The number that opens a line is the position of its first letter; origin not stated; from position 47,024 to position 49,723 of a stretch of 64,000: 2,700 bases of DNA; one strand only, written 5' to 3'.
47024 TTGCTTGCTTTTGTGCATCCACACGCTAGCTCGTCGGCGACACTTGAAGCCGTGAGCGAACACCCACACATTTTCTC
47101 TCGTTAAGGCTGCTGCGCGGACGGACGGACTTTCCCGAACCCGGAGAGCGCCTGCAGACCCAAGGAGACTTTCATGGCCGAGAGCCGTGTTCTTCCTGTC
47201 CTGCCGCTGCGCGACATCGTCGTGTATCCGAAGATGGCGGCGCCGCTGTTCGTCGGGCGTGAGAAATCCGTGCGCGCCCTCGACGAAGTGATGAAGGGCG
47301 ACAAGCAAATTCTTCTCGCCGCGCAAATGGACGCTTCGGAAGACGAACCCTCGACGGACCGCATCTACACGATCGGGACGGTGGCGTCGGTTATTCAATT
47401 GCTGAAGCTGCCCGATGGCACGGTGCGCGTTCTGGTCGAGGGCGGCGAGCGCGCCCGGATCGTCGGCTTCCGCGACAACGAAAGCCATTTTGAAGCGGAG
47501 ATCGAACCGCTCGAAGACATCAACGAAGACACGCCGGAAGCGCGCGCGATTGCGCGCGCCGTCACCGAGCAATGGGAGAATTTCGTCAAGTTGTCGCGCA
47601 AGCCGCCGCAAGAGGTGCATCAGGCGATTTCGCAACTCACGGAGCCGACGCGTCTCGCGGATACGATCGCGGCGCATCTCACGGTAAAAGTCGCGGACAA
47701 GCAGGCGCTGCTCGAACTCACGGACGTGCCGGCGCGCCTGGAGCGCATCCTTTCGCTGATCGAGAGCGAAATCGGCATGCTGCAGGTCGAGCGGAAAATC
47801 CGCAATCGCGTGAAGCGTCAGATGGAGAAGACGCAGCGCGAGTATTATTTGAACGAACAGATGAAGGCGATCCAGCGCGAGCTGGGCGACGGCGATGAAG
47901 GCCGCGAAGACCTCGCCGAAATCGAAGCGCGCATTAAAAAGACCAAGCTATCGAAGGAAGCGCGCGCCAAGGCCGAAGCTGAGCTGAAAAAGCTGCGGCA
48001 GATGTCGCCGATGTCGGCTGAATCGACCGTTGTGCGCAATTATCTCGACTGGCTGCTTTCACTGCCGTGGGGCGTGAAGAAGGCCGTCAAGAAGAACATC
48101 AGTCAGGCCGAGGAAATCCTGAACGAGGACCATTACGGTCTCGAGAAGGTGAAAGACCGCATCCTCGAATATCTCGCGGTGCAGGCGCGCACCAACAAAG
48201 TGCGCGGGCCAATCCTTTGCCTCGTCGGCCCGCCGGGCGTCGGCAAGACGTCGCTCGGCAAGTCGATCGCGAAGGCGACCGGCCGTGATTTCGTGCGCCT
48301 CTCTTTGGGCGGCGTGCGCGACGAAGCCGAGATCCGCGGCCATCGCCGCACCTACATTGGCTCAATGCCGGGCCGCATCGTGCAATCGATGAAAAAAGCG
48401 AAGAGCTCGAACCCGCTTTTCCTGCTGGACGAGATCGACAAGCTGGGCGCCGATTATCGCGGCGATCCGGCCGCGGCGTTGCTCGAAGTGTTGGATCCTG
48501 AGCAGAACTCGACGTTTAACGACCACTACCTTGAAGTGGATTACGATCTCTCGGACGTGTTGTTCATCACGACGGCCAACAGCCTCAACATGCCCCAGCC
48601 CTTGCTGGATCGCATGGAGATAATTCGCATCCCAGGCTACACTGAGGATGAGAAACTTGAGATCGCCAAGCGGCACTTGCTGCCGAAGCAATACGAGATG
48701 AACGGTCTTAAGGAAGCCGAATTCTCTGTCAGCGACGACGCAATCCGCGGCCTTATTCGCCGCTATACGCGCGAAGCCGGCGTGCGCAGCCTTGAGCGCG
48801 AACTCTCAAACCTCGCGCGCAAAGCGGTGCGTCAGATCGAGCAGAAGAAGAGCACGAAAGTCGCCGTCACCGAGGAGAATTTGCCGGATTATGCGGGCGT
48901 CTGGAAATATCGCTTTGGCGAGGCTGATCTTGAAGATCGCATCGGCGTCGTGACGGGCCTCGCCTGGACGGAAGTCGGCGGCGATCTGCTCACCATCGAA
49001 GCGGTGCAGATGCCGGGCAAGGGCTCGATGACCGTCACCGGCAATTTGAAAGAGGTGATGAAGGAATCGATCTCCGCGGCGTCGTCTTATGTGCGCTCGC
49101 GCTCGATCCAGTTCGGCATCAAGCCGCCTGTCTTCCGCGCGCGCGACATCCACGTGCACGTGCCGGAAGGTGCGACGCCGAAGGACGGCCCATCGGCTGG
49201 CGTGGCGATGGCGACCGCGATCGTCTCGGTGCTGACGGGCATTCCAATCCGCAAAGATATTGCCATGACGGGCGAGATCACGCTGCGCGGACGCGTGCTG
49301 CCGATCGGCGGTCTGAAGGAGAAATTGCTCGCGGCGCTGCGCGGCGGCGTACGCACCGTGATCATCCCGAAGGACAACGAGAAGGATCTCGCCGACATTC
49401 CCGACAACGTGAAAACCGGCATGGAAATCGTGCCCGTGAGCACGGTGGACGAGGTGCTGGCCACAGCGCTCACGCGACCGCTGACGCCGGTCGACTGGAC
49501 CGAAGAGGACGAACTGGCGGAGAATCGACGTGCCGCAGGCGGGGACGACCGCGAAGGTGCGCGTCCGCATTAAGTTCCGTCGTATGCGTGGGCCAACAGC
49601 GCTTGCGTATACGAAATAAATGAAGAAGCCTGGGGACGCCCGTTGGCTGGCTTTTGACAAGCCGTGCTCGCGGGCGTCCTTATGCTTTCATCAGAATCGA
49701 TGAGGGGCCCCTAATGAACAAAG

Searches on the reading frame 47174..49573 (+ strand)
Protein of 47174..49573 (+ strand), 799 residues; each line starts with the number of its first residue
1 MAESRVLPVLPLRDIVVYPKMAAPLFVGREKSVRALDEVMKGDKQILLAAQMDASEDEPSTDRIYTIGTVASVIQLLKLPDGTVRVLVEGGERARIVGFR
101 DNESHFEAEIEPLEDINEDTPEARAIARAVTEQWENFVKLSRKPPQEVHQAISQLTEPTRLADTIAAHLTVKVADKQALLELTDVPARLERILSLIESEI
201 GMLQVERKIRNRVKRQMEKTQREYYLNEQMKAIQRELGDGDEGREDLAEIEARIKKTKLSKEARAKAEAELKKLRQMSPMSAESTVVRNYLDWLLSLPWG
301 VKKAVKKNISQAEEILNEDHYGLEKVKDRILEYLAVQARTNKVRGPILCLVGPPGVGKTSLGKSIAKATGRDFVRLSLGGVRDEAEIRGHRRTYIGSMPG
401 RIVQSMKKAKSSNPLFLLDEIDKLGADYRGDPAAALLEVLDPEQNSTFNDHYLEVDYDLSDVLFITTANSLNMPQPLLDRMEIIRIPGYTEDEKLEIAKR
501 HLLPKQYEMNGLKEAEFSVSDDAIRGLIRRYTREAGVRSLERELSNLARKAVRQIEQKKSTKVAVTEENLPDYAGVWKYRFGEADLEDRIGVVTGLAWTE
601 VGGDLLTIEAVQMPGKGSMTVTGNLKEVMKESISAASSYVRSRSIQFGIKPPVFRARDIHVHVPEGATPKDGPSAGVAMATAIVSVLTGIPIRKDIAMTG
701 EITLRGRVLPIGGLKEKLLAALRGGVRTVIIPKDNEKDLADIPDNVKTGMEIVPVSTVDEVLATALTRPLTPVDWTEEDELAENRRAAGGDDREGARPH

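Call 19: search_protein_families(library=pfam, proteins=[window:47174-49573:+], max_evalue=0.001)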
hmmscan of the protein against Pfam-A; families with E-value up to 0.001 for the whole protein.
window:47174-49573:+ (799 aa): 8 families
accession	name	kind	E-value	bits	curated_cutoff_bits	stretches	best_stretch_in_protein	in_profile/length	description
PF05362.19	Lon_C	-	1.4e-95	319.2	21.1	1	565-767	2-204/205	Lon protease (S16) C-terminal proteolytic domain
PF02190.22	LON_substr_bdg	-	1.1e-52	179.3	28.7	1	6-197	1-199/200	ATP-dependent protease La (LON) substrate-binding domain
PF00004.35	AAA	-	1.9e-23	83.8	21.2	1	348-484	1-126/131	ATPase family associated with various cellular activities (AAA)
PF22667.2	Lon_lid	-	9.7e-21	73.6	27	1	509-561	2-55/57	Lon protease AAA+ ATPase lid domain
PF13541.12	ChlI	-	3.2e-08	33.9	27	1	613-735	6-121/121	Subunit ChlI of Mg-chelatase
PF07728.20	AAA_5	-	5.2e-08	33.4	22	1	348-481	2-139/139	AAA domain (dynein-related subfamily)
PF08298.17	AAA_PrkA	-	4e-06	26.6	25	1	316-368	56-108/358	PrkA AAA domain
PF13191.12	AAA_16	-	5.7e-05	24.1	32.6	1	332-372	14-51/167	AAA ATPase domain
